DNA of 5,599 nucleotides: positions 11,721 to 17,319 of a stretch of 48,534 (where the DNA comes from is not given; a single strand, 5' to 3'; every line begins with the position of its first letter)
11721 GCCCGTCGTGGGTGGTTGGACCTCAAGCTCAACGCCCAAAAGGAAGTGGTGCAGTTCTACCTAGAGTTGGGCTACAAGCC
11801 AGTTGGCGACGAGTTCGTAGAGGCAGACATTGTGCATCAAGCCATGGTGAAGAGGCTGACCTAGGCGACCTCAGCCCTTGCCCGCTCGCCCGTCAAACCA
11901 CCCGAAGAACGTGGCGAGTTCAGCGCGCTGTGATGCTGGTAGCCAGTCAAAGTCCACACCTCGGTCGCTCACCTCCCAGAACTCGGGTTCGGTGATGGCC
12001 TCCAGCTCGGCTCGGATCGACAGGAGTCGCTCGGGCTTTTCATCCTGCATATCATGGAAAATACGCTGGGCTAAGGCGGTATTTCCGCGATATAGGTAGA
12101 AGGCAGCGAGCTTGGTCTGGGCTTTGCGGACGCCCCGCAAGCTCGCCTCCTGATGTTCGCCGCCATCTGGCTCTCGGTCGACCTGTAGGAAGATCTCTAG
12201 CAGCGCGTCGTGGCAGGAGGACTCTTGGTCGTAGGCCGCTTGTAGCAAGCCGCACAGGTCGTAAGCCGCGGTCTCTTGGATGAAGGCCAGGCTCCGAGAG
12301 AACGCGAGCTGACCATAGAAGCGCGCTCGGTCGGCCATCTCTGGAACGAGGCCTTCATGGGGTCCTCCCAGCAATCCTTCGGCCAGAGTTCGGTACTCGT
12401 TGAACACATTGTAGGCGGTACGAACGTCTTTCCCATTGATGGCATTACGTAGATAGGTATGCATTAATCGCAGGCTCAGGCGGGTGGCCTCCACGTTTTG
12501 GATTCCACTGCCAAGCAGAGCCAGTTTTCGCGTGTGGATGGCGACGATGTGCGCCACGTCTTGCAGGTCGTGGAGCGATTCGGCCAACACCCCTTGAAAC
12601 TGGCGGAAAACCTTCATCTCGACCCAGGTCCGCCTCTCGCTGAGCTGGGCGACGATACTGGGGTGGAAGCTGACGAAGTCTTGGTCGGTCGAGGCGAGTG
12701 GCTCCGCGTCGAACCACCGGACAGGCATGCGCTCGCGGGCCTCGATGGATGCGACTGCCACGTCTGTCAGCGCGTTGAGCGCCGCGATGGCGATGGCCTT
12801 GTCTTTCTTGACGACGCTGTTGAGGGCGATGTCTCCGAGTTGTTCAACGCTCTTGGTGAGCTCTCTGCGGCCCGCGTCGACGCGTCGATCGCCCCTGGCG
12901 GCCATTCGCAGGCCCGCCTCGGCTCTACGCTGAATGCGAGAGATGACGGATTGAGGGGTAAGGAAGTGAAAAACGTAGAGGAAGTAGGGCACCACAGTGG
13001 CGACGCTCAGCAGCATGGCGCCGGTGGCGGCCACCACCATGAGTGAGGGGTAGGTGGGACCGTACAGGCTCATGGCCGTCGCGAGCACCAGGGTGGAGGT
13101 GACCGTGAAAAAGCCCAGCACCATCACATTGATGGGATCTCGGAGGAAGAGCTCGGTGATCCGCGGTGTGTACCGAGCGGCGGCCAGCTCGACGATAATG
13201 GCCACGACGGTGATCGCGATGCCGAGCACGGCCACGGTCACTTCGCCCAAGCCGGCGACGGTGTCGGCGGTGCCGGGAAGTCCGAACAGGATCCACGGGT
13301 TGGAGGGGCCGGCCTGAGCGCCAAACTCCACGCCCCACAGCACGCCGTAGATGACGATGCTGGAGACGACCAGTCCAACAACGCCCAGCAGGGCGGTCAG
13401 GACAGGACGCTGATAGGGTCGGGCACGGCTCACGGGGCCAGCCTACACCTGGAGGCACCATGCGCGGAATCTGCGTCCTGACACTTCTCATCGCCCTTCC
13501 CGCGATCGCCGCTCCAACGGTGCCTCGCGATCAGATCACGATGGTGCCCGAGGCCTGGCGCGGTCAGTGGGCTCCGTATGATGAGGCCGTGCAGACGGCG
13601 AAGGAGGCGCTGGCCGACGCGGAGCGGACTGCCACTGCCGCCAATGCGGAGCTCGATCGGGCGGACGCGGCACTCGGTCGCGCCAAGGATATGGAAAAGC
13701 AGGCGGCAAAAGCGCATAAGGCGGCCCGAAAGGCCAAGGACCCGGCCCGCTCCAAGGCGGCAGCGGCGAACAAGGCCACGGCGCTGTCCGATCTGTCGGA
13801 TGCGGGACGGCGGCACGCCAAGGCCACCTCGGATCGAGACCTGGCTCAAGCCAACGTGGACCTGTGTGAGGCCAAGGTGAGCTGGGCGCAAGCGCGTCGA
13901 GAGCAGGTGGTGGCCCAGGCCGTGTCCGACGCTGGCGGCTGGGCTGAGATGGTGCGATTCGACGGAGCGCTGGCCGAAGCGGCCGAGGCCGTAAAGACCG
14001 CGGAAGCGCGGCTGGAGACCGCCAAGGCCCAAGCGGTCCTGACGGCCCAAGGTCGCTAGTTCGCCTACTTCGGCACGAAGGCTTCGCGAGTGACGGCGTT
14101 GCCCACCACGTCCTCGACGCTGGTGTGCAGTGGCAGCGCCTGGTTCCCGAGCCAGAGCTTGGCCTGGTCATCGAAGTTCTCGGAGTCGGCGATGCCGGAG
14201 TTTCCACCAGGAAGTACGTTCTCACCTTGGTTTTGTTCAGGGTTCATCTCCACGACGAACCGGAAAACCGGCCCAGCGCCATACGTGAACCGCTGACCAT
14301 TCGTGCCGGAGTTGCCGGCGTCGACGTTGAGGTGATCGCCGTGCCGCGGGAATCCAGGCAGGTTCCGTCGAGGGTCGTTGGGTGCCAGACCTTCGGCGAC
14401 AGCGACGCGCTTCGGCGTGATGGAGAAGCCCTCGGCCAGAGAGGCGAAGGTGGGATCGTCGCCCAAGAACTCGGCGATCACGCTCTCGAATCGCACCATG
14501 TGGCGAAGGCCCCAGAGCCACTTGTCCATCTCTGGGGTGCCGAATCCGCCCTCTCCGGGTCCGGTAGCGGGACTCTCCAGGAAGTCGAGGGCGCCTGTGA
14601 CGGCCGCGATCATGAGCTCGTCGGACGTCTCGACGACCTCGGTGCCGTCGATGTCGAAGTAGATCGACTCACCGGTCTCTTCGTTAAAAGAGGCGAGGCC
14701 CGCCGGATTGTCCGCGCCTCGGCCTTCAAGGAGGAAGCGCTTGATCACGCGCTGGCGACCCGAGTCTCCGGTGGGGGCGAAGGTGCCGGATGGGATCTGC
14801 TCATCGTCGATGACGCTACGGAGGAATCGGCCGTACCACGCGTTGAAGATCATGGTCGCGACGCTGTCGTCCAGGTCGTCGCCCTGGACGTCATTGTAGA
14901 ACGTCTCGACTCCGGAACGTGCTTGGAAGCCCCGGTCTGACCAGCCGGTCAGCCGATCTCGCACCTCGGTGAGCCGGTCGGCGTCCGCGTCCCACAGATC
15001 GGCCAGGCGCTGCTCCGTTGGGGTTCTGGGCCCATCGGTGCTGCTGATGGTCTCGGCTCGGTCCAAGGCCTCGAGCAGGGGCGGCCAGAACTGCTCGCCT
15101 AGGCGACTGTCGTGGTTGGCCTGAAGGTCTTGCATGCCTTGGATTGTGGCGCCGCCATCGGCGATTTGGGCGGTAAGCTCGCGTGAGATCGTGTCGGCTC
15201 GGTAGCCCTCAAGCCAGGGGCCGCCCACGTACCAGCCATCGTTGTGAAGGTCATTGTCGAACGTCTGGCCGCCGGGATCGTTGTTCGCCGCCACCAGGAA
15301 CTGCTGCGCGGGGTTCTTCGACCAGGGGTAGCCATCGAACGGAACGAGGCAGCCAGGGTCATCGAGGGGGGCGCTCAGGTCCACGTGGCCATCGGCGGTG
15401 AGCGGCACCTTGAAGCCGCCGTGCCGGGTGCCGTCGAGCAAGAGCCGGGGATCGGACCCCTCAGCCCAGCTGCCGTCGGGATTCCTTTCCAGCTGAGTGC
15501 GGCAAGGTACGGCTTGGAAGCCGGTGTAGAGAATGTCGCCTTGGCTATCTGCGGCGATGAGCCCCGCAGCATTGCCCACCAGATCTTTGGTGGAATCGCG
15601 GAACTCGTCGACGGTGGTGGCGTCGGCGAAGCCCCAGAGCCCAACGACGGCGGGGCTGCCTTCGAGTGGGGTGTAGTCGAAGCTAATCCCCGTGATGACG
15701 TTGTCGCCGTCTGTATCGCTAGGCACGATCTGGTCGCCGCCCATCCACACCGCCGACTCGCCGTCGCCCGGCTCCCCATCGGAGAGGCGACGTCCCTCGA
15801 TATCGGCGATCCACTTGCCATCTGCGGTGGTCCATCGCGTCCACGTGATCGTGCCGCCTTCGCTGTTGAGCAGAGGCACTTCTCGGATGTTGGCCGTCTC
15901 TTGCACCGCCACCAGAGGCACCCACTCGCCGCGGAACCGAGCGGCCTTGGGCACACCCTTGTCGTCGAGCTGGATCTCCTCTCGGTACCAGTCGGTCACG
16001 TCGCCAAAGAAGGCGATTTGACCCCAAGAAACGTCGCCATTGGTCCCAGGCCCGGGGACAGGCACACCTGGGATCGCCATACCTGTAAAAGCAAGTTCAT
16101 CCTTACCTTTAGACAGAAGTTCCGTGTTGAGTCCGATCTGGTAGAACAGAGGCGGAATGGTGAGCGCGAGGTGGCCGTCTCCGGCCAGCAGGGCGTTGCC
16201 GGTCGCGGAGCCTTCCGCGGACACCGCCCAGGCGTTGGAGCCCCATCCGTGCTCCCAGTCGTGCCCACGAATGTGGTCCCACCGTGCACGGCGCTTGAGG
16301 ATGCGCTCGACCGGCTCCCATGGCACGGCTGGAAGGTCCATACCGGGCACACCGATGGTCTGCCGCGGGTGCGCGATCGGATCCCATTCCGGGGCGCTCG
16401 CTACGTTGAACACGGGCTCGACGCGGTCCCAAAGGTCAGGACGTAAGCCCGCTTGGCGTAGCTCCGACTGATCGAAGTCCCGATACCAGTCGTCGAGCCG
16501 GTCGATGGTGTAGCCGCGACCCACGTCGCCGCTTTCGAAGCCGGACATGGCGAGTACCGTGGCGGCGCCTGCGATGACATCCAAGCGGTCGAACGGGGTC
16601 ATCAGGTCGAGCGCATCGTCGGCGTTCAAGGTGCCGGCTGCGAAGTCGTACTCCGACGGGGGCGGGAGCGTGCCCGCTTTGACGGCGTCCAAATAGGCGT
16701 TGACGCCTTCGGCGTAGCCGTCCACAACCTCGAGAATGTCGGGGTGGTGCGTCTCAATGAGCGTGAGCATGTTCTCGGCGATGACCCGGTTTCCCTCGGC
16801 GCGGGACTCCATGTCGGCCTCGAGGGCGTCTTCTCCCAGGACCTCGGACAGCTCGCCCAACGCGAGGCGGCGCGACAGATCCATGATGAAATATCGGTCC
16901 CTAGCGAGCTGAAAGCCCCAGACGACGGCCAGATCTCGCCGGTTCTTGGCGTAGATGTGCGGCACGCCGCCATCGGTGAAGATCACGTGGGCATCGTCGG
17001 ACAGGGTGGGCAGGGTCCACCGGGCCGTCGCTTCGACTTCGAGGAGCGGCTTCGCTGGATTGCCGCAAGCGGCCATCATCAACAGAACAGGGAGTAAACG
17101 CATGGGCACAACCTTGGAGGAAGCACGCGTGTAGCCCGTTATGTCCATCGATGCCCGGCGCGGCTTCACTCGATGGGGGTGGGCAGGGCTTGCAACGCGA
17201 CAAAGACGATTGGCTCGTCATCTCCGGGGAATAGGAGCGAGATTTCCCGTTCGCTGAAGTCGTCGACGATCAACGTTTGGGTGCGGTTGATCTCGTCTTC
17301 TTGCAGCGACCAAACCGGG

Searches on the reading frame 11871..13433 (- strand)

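Call 40: search_protein_families(library=pfam, proteins=[window:11871-13433:-], max_evalue=0.00001)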
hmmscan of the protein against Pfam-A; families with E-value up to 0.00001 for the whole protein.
window:11871-13433:- (520 aa): 1 family
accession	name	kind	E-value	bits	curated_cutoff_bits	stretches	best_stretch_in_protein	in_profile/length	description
PF10011.15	DUF2254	-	1.2e-13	51.1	28.8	1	30-183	25-175/368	Predicted membrane protein (DUF2254)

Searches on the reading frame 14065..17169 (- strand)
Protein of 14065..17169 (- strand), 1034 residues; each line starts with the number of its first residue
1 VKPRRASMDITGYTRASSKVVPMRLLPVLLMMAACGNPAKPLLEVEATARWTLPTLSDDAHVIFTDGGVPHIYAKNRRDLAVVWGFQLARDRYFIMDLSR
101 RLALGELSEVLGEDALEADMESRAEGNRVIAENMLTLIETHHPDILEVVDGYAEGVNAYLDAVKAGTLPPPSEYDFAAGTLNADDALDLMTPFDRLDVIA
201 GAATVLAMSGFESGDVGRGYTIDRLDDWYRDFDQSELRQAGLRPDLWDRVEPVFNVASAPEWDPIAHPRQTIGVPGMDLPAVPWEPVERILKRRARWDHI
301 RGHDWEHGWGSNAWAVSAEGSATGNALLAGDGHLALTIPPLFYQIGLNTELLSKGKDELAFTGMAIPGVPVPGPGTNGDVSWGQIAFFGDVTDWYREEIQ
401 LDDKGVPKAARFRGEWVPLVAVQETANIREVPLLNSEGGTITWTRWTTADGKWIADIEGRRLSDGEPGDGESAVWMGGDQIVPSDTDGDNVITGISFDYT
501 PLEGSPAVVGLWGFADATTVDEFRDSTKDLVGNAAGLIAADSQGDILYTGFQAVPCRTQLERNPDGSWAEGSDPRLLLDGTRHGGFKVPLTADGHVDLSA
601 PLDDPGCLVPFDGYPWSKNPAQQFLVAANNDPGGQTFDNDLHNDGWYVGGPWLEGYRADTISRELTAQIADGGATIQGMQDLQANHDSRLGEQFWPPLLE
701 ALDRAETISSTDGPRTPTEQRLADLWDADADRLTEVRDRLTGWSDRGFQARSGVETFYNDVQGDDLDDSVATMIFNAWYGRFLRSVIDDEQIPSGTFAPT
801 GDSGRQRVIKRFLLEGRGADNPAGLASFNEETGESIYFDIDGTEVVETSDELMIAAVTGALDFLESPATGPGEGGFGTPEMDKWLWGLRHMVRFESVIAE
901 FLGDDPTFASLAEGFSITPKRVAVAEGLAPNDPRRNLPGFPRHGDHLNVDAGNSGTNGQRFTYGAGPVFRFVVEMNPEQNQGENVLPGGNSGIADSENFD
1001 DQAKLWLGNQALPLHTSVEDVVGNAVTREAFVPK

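Call 40: search_protein_families(library=pfam, proteins=[window:14065-17169:-], max_evalue=0.00001)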
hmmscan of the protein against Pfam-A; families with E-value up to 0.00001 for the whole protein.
window:14065-17169:- (1034 aa): 1 family
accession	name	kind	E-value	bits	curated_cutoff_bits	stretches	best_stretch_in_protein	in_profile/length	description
PF01804.23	Penicil_amidase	-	2.2e-111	374.4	21.3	1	60-1021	2-673/675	Penicillin amidase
